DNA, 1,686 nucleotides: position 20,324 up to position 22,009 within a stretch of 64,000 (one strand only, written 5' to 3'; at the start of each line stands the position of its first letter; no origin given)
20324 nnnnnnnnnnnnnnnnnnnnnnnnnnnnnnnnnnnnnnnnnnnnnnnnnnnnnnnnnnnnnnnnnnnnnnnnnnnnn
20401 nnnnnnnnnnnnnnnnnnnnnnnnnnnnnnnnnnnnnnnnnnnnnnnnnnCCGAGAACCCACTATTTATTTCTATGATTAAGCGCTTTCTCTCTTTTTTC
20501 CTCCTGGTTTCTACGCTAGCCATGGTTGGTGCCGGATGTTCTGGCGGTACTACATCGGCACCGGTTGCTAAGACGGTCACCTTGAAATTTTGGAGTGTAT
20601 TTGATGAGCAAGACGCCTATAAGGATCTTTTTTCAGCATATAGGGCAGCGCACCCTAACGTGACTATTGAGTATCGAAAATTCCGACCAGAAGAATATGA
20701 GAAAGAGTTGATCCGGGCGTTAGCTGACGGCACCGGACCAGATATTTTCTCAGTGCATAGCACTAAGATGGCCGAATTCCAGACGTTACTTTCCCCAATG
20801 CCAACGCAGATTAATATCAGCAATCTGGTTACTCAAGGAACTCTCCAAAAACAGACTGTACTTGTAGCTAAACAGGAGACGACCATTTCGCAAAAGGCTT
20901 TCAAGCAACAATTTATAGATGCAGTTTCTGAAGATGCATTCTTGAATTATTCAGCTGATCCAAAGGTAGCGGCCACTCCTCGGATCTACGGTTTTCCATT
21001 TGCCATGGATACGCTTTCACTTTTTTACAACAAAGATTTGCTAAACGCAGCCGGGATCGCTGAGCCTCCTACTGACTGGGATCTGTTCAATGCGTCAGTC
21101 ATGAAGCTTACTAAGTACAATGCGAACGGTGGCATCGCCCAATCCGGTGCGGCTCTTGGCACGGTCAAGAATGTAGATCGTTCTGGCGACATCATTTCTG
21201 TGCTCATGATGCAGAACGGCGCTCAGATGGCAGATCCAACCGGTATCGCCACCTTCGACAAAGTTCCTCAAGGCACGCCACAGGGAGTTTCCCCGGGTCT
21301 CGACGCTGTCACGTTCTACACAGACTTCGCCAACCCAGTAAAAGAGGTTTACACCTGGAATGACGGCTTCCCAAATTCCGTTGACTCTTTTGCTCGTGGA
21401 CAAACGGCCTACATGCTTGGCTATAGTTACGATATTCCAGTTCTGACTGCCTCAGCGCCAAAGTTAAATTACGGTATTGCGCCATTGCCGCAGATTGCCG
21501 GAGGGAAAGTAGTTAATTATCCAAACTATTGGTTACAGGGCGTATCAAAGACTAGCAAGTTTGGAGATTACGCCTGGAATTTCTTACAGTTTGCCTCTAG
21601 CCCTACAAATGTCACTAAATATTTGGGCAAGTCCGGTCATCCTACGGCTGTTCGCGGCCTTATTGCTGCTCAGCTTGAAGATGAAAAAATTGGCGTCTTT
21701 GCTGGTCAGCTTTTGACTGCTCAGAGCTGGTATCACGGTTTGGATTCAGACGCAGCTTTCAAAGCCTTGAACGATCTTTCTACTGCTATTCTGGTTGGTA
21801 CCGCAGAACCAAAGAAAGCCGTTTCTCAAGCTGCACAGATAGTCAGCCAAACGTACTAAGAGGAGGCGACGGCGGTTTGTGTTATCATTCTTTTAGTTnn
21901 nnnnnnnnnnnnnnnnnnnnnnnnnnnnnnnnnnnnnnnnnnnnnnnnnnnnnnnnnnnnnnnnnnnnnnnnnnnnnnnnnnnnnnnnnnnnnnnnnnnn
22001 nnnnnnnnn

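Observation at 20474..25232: Tandem array of seven paralogous T4SS-pilin-like (TrbC/VirB2-type) genes behind an orphan solute-binding lipoprotein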

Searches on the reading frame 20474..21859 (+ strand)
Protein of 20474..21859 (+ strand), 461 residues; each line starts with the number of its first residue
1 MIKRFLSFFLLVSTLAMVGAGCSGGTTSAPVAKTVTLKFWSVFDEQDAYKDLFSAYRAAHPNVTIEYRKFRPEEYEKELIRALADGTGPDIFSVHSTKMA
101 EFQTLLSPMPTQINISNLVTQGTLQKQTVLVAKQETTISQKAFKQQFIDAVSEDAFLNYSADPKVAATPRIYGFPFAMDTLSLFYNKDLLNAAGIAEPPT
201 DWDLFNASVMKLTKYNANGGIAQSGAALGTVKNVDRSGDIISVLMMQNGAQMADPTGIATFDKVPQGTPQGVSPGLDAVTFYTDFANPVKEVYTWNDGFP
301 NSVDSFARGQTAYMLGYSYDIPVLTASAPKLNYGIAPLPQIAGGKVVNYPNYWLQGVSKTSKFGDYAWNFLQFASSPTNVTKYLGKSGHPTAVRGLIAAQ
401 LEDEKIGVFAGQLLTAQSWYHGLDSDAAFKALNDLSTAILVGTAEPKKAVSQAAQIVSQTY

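Call 3: search_protein_families(library=pfam, proteins=[window:20474-21859:+], max_evalue=1)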
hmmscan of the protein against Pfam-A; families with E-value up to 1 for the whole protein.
window:20474-21859:+ (461 aa): 1 family
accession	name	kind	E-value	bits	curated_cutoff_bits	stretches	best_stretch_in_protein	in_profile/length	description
PF01547.30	SBP_bac_1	-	2.2e-20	74.3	26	1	45-379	4-305/307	Bacterial extracellular solute-binding protein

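Call 4: search_protein_families(library=ncbifam, proteins=[window:20474-21859:+], max_evalue=1)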
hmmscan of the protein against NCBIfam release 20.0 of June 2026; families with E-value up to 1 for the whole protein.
window:20474-21859:+ (461 aa): 5 families
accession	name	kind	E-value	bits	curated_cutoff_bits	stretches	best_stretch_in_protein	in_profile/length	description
NF053763.1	ABCarbgalBndGanS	equivalog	3.6e-10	39.2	700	2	169-215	136-182/420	galactooligosaccharide ABC transporter substrate-binding protein GanS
NF007011.0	PRK09474.1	equivalog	2.8e-07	29.7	291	1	168-207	126-160/396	maltose/maltodextrin ABC transporter substrate-binding protein MalE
TIGR03850.1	bind_CPR_0540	equivalog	2.9e-07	29.4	299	1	3-207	1-186/437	carbohydrate ABC transporter substrate-binding protein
NF008211.0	PRK10974.1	equivalog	0.0012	17.5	411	1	140-224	107-193/439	sn-glycerol-3-phosphate ABC transporter substrate-binding protein UgpB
NF009220.0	PRK12567.1-5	equivalog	0.032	14.3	219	1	2-58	88-146/200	putative monovalent cation/H+ antiporter subunit B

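Call 25: list_cluster_members(proteins=[P0001, window:20474-21859:+, window:27190-29505:+])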
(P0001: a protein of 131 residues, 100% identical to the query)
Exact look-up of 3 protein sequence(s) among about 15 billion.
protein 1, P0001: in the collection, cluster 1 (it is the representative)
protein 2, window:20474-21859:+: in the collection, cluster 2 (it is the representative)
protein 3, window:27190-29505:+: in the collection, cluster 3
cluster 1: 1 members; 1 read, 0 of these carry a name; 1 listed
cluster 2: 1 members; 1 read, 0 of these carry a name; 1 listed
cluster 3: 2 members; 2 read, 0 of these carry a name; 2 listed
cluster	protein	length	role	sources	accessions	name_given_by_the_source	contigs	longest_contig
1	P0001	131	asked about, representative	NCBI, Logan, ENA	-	-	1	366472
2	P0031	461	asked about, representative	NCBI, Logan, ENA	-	-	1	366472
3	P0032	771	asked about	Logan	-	-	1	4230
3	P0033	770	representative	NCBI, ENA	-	-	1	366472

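Call 31: find_homologous_proteins(query=window:20474-21859:+, max_evalue=1e-10)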
Query window:20474-21859:+ (461 aa): 1914 proteins with E <= 1e-10 among 8000 candidates; the best 120 are listed.
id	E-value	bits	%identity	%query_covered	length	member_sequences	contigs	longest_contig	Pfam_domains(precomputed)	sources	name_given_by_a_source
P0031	0.0e+0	1034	100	100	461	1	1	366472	PF01547.31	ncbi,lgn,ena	-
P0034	9.4e-261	883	83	100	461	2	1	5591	PF13416.12,PF01547.31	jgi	jgi:ABC-type glycerol-3-phosphate transport system substrate-binding protein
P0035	1.4e-260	883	83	100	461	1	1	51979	PF13416.12,PF01547.31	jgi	-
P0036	3.2e-250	848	79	100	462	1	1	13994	PF01547.31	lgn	-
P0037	4.3e-249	845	81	100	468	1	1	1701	PF01547.31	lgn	-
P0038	4.0e-245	832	78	100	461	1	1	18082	PF01547.31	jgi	jgi:multiple sugar transport system substrate-binding protein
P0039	1.0e-242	824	78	100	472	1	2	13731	PF01547.31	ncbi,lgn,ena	-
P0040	4.1e-205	700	66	100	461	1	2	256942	PF13416.12,PF01547.31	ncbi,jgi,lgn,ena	ncbi:MAG: extracellular solute-binding protein [Patescibacteria group bacterium]|jgi:multiple sugar 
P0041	2.0e-196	671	62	100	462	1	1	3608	PF13416.12,PF01547.31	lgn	-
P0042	5.0e-191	653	63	100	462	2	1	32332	PF13416.12,PF01547.31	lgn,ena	-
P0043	2.8e-183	628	59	100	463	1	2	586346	PF13416.12,PF01547.31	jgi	jgi:multiple sugar transport system substrate-binding protein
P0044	6.0e-180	617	59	100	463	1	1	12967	PF13416.12,PF01547.31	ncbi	-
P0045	2.0e-177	609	58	100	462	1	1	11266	PF13416.12,PF01547.31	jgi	jgi:multiple sugar transport system substrate-binding protein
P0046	3.3e-177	608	59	100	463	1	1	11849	PF13416.12,PF01547.31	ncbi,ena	-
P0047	3.6e-174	598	57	100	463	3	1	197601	PF01547.31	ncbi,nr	ncbi:extracellular solute-binding protein [Patescibacteria group bacterium]|nr:extracellular solute-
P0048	1.2e-173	596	55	100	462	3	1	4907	PF13416.12,PF01547.31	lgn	-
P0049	1.1e-170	586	56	100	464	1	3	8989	PF13416.12,PF01547.31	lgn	-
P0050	2.2e-170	585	56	93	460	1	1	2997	PF01547.31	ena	-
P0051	8.8e-168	577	57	100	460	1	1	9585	PF13416.12,PF01547.31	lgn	-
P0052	1.4e-167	576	56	96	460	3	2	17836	PF13416.12,PF01547.31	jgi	jgi:multiple sugar transport system substrate-binding protein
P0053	4.7e-167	574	55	100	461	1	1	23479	PF01547.31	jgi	jgi:multiple sugar transport system substrate-binding protein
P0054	6.4e-167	574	55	100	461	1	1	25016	PF01547.31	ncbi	-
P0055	7.9e-167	574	54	100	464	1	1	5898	PF13416.12,PF01547.31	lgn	-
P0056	3.1e-166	572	54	100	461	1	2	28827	PF13416.12,PF01547.31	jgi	jgi:multiple sugar transport system substrate-binding protein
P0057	7.6e-166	570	54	100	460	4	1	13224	PF13416.12,PF01547.31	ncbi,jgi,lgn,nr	ncbi:MAG: hypothetical protein QG626_482 [Patescibacteria group bacterium]|jgi:multiple sugar transp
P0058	7.7e-166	570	55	100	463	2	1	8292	PF13416.12,PF01547.31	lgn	-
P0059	4.3e-165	568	55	100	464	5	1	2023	PF13416.12,PF01547.31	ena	-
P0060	9.6e-165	567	56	93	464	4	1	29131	PF13416.12,PF01547.31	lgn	-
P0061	6.9e-164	564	55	93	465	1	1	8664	PF13416.12,PF01547.31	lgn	-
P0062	8.3e-164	564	55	99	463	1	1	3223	PF13416.12,PF01547.31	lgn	-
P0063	2.6e-163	562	54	100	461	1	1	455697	PF13416.12,PF01547.31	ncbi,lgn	ncbi:MAG: extracellular solute-binding protein [Patescibacteria group bacterium]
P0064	3.3e-163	562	55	100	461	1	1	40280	PF13416.12,PF01547.31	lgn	-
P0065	2.0e-161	556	54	96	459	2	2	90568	PF13416.12,PF01547.31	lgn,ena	-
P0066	2.6e-161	555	55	93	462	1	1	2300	PF13416.12,PF01547.31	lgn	-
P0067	6.7e-161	554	55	100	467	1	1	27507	PF01547.31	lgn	-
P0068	7.4e-161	554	54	93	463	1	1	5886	PF13416.12,PF01547.31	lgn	-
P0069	1.1e-160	553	54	100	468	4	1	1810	PF01547.31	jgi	-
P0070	1.5e-160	553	54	100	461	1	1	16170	PF13416.12,PF01547.31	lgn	-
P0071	3.5e-160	552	54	100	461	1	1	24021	PF13416.12,PF01547.31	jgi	jgi:ABC-type glycerol-3-phosphate transport system substrate-binding protein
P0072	4.2e-160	552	55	99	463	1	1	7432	PF01547.31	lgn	-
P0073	4.5e-160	551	54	98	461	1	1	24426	PF13416.12,PF01547.31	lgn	-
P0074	5.0e-160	551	55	100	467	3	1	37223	PF01547.31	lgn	-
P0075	9.5e-160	550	53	99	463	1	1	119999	PF13416.12,PF01547.31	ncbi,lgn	-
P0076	1.8e-159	549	54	96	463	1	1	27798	PF13416.12,PF01547.31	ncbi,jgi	jgi:ABC-type glycerol-3-phosphate transport system substrate-binding protein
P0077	2.2e-159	549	53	96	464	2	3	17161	PF13416.12,PF01547.31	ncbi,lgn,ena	-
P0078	4.4e-159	548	54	99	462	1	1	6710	PF01547.31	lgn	-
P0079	7.0e-159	547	52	100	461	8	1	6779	PF13416.12,PF01547.31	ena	-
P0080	1.5e-158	546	53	100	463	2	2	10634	PF01547.31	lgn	-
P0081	2.1e-158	546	51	99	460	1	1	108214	PF13416.12,PF01547.31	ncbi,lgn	-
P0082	8.3e-158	544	53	99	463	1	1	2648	PF13416.12,PF01547.31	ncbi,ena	-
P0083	1.1e-157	543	53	100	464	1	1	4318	PF13416.12,PF01547.31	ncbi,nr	ncbi:MAG: extracellular solute-binding protein [Candidatus Uhrbacteria bacterium]|nr:extracellular s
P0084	1.4e-157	543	52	100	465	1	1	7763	PF13416.12,PF01547.31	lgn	-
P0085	1.6e-157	543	53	94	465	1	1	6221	PF01547.31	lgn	-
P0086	1.8e-157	543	56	93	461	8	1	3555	PF13416.12,PF01547.31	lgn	-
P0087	3.6e-157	542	53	93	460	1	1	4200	PF13416.12,PF01547.31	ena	-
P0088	5.2e-157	541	53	100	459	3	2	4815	PF13416.12,PF01547.31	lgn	-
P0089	5.3e-157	541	52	98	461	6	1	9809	PF13416.12,PF01547.31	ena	-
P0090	2.6e-156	539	53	100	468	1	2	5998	PF13416.12,PF01547.31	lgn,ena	-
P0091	5.7e-156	538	52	100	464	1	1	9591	PF01547.31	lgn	-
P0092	8.0e-156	537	51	99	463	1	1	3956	PF13416.12,PF01547.31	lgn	-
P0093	8.5e-156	537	49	100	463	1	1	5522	PF01547.31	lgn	-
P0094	1.2e-155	537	53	96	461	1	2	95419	PF13416.12,PF01547.31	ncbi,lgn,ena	-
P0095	1.7e-155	536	54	100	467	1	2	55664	PF13416.12,PF01547.31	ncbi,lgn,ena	-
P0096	1.8e-155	536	52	99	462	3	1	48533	PF13416.12,PF01547.31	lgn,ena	-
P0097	5.1e-155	535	54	93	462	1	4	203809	PF13416.12,PF01547.31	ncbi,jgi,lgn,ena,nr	ncbi:TPA: hypothetical protein DEP96_01185 [Candidatus Uhrbacteria bacterium]|nr:hypothetical protei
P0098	6.7e-155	534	54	96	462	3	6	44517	PF13416.12,PF01547.31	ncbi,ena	-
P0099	7.5e-155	534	52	99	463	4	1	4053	PF13416.12,PF01547.31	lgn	-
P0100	9.1e-155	534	52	99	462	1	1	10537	PF13416.12,PF01547.31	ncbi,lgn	-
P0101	1.1e-154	534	52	99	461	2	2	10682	PF13416.12,PF01547.31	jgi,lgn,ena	-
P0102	1.7e-154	533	52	100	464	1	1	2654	PF13416.12,PF01547.31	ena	-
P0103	5.1e-154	531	53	100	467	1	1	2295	PF13416.12,PF01547.31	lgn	-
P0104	6.0e-154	531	50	100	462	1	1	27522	PF01547.31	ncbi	-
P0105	1.0e-153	530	54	93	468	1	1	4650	PF13416.12,PF01547.31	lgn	-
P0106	2.4e-153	529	53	92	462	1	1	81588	PF13416.12,PF01547.31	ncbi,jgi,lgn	ncbi:MAG: extracellular solute-binding protein [Patescibacteria group bacterium]|jgi:multiple sugar 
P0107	4.9e-153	528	52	98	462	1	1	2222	PF13416.12,PF01547.31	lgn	-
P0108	6.4e-153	528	52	93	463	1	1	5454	PF01547.31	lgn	-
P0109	6.8e-153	528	52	100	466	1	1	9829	PF13416.12,PF01547.31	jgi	jgi:ABC-type glycerol-3-phosphate transport system substrate-binding protein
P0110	8.5e-153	527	50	96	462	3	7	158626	PF13416.12,PF01547.31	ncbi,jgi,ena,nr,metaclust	ncbi:extracellular solute-binding protein [Candidatus Uhrbacteria bacterium]|jgi:multiple sugar tran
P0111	1.8e-152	526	52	100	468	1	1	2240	PF01547.31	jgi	-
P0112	1.9e-152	526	51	96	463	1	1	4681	PF13416.12,PF01547.31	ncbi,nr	ncbi:extracellular solute-binding protein [Patescibacteria group bacterium]|nr:extracellular solute-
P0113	2.7e-152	526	50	100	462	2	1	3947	PF13416.12,PF01547.31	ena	-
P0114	2.9e-152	526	51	99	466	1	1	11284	PF13416.12,PF01547.31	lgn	-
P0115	3.1e-152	526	53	100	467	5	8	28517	PF01547.31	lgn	-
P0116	3.2e-152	526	51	100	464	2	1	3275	PF13416.12,PF01547.31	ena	-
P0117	3.3e-152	525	51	100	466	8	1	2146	PF13416.12,PF01547.31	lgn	-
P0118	5.7e-152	525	52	100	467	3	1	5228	PF13416.12,PF01547.31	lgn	-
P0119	5.8e-152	525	51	97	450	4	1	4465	PF13416.12,PF01547.31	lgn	-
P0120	6.2e-152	525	53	99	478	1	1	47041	PF13416.12,PF01547.31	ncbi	-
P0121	8.2e-152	524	51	99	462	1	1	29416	PF13416.12,PF01547.31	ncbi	ncbi:MAG: extracellular solute-binding protein [bacterium]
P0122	1.1e-151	524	53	100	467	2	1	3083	PF01547.31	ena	-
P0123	1.1e-151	524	52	100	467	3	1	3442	PF01547.31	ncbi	-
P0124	1.8e-151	523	50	100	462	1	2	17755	PF01547.31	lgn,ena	-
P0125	2.2e-151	523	52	99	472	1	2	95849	PF13416.12,PF01547.31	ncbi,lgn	-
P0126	2.9e-151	522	52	100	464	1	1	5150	PF13416.12,PF01547.31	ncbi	-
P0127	3.4e-151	522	53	100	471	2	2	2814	PF13416.12,PF01547.31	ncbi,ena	-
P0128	3.5e-151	522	51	100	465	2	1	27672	PF13416.12,PF01547.31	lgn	-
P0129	3.9e-151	522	50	100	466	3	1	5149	PF13416.12,PF01547.31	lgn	-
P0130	5.7e-151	521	51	100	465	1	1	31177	PF01547.31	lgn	-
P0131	6.2e-151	521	52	100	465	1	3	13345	PF13416.12,PF01547.31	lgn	-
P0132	6.4e-151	521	51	99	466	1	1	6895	PF13416.12,PF01547.31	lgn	-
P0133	8.7e-151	521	51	100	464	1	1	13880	PF01547.31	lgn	-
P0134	1.9e-150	520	50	99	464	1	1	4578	PF13416.12,PF01547.31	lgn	-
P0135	1.9e-150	520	51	96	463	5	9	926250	PF13416.12,PF01547.31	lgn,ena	-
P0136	2.6e-150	519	51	99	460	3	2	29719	PF13416.12,PF01547.31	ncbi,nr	ncbi:extracellular solute-binding protein [Patescibacteria group bacterium]|nr:extracellular solute-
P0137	3.1e-150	519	51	93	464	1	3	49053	PF13416.12,PF01547.31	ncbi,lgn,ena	-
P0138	4.1e-150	519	53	100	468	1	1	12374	PF13416.12,PF01547.31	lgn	-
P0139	4.4e-150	518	49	100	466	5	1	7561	PF13416.12,PF01547.31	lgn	-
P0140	4.9e-150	518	51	99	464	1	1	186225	PF13416.12,PF01547.31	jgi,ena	jgi:ABC-type glycerol-3-phosphate transport system substrate-binding protein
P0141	2.0e-149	516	54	93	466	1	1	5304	PF01547.31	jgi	jgi:multiple sugar transport system substrate-binding protein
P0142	2.1e-149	516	51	100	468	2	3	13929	PF13416.12,PF01547.31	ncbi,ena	-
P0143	2.3e-149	516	51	96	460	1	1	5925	PF13416.12,PF01547.31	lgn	-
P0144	2.6e-149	516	51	99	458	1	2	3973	PF01547.31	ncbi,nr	ncbi:extracellular solute-binding protein [Candidatus Parcubacteria bacterium]|nr:MAG: extracellular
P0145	3.0e-149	516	50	99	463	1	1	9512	PF13416.12,PF01547.31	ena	-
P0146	5.1e-149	515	52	100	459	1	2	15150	PF01547.31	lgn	-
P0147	5.9e-149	515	52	96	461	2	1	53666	PF13416.12,PF01547.31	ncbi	-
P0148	1.3e-148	514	51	93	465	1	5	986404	PF13416.12,PF01547.31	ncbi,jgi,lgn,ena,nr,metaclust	ncbi:extracellular solute-binding protein [Candidatus Uhrbacteria bacterium]|jgi:multiple sugar tran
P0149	2.0e-148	513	50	100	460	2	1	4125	PF13416.12,PF01547.31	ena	-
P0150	7.8e-148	511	52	96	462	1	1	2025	PF01547.31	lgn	-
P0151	3.3e-147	509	50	100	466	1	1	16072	PF13416.12,PF01547.31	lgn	-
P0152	3.6e-147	509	49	99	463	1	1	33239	PF13416.12,PF01547.31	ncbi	-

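Call 32: find_encoding_contigs(protein=P0148, flank=10000, max_places=2)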
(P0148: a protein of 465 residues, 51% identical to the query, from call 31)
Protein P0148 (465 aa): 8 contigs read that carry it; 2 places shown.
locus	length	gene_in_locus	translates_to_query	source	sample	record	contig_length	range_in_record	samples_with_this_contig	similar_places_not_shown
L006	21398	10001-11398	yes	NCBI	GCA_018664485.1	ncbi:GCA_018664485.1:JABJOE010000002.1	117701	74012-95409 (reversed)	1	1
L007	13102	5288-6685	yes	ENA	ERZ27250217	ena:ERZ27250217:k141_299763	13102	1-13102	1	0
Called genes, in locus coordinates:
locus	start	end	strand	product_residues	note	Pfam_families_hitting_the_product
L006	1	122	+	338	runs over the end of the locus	PF06068:TIP49 (faint), PF05496:RuvB_N, PF05673:DUF815 (faint), PF00493:MCM (faint), PF07728:AAA_5, PF00004:AAA, PF17864:AAA_lid_4, PF05491:WHD_RuvB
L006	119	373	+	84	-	-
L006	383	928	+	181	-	PF03703:bPH_2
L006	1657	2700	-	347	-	PF00768:Peptidase_S11, PF13354:Beta-lactamase2 (weak)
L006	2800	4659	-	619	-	PF16158:N_BRCA1_IG (faint), PF08486:SpoIID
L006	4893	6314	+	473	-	PF01943:Polysacc_synt, PF13440:Polysacc_synt_3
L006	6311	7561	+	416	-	PF04932:Wzy_C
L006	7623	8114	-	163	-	-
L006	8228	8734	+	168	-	-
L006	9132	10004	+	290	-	PF00483:NTP_transferase, PF12804:NTP_transf_3 (faint)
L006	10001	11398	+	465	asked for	PF01547:SBP_bac_1, PF13416:SBP_bac_8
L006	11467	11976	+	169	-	-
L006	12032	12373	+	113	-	PF18895:T4SS_pilin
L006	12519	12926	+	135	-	PF18895:T4SS_pilin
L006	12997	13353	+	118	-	PF18895:T4SS_pilin (weak)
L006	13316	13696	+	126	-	PF18895:T4SS_pilin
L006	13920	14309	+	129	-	PF18895:T4SS_pilin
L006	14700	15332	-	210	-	-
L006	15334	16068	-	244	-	-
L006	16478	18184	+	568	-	-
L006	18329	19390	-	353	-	PF10432:bact-PGI_C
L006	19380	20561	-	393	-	PF07992:Pyr_redox_2, PF00070:Pyr_redox (weak)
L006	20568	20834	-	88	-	PF13459:Fer4_15, PF13370:Fer4_13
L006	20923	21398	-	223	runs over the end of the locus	PF01592:NifU_N, PF04324:Fer2_BFD (faint)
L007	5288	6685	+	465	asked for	PF01547:SBP_bac_1, PF13416:SBP_bac_8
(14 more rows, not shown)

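Call 33: find_encoding_contigs(protein=P0135, flank=10000, max_places=2)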
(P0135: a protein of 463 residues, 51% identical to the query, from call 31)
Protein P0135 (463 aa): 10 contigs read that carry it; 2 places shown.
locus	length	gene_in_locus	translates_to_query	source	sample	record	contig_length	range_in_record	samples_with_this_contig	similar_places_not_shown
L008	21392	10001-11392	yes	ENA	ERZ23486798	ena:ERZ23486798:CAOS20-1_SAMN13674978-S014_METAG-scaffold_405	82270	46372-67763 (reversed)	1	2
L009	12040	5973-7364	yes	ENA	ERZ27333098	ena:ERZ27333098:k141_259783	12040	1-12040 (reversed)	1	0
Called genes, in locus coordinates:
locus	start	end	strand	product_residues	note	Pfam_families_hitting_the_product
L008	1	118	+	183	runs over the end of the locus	PF03703:bPH_2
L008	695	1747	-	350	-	PF13354:Beta-lactamase2 (weak), PF00768:Peptidase_S11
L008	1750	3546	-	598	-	PF16158:N_BRCA1_IG (faint), PF08486:SpoIID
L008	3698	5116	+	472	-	PF01943:Polysacc_synt, PF13440:Polysacc_synt_3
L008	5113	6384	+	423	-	PF04932:Wzy_C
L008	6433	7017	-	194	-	-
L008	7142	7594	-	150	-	-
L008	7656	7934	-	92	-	-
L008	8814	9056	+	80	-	-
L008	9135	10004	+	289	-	PF00483:NTP_transferase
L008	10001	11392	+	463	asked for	PF01547:SBP_bac_1, PF13416:SBP_bac_8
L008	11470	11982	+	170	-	PF18895:T4SS_pilin (weak)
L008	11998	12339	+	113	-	PF18895:T4SS_pilin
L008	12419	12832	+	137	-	PF04956:TrbC (faint), PF18895:T4SS_pilin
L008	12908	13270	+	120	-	PF18895:T4SS_pilin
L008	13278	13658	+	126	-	PF18895:T4SS_pilin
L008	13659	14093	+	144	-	PF18895:T4SS_pilin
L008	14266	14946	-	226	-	-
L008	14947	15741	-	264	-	-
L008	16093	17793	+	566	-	-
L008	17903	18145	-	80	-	-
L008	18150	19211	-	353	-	PF10432:bact-PGI_C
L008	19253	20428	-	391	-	PF07992:Pyr_redox_2, PF13450:NAD_binding_8 (faint), PF00070:Pyr_redox (weak), PF18267:Rubredoxin_C (weak)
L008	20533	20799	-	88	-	PF13459:Fer4_15, PF13370:Fer4_13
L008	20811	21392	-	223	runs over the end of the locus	PF01592:NifU_N, PF04324:Fer2_BFD (faint)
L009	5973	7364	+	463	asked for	PF01547:SBP_bac_1, PF13416:SBP_bac_8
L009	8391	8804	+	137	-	PF04956:TrbC (faint), PF18895:T4SS_pilin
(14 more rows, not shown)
